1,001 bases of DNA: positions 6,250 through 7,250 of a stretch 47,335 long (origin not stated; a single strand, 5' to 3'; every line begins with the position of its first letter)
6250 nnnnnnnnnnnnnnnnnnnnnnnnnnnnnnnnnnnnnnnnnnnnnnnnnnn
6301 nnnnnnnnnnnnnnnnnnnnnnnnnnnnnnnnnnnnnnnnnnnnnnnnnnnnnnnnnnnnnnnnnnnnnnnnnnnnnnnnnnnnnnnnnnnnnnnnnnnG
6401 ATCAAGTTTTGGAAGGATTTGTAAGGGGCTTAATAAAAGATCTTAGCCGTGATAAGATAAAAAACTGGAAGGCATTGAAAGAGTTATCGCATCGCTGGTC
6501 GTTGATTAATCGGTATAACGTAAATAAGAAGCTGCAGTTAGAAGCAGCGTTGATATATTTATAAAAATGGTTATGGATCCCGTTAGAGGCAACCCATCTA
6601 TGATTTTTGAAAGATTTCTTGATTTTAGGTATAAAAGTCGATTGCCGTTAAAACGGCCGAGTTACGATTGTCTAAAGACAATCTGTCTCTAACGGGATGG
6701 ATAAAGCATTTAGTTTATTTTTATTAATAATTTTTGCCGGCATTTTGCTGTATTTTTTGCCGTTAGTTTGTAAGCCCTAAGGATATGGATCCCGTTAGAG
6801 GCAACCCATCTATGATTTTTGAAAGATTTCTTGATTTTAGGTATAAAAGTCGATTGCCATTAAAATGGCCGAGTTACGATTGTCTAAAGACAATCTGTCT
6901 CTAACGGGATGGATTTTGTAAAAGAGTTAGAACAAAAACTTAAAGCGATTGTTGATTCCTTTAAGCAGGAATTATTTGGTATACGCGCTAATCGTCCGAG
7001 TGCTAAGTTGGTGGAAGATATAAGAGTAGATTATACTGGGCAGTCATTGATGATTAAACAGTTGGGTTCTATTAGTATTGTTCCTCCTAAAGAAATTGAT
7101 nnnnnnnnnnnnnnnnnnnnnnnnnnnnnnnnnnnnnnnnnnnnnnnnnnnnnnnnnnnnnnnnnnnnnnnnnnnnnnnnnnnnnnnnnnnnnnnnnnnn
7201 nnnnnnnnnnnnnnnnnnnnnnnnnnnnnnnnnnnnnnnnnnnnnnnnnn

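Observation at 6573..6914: Two copies of a 130-nt inverted-repeat-bounded cassette whose only differences are one compensatory base pair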

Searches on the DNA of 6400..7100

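Call 5: search_rna_families(source=window, start=6400, end=7100, threshold=evalue, max_evalue=10, show_alignments=3)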
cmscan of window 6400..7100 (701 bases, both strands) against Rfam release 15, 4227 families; matches with E-value up to 10: 4.
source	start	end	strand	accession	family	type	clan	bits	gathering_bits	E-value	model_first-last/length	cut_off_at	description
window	6880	6929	-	RF00165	Corona_pk3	Cis-reg;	CL00117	16.2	35.6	1.5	1-61/61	no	Coronavirus 3' UTR pseudoknot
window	6501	6570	+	RF02217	ZNFX1-AS1_3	Gene; lncRNA;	-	15.8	60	9.3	1-87/87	no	ZNFX1 antisense RNA 1 conserved region 3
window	6675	6762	-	RF01675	CrcZ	Gene; sRNA;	-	11.4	95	1.1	281-373/398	no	Pseudomonas sRNA CrcZ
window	6692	6790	-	RF02080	STnc170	Gene; sRNA;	-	10.5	80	9.4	164-272/333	no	Salmonella enterica sRNA STnc170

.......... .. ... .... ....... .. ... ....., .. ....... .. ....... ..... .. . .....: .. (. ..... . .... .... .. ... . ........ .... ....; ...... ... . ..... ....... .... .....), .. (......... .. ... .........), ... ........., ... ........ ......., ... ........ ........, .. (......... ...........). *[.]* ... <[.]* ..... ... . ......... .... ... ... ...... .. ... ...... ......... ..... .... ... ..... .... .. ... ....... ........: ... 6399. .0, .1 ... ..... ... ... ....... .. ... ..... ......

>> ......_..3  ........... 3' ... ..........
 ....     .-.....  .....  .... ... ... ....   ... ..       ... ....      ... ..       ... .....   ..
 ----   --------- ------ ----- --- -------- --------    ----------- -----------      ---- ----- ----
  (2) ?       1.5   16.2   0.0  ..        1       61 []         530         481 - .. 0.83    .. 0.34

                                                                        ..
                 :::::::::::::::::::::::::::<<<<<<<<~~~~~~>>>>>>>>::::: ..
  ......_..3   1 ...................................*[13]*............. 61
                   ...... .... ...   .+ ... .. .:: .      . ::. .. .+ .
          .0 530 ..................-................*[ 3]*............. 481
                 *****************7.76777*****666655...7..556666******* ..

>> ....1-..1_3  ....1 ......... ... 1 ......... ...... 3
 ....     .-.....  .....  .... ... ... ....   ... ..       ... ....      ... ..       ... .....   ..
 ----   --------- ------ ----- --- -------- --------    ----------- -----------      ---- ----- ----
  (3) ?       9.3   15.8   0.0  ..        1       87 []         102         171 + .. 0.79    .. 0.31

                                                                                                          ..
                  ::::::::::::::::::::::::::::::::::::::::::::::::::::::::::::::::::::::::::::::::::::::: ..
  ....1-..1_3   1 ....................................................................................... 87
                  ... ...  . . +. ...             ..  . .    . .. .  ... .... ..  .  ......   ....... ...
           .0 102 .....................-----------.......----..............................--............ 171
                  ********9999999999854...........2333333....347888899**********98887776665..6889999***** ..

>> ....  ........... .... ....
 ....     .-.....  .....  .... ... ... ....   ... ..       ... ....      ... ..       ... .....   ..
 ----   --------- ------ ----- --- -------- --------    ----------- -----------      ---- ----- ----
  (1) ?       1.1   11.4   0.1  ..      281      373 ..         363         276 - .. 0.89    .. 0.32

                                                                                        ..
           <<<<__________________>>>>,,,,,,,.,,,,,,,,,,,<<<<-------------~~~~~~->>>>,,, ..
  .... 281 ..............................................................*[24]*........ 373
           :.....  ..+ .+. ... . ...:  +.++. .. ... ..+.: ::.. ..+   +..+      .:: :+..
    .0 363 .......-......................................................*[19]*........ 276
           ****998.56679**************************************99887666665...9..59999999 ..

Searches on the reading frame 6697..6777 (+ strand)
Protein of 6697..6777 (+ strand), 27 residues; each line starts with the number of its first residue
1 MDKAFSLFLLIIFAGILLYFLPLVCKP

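Call 32: search_protein_families(library=pfam, proteins=[window:6697-6777:+], max_evalue=0.01)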
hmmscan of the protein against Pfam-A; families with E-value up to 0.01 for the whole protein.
seq(27 aa): 0 families
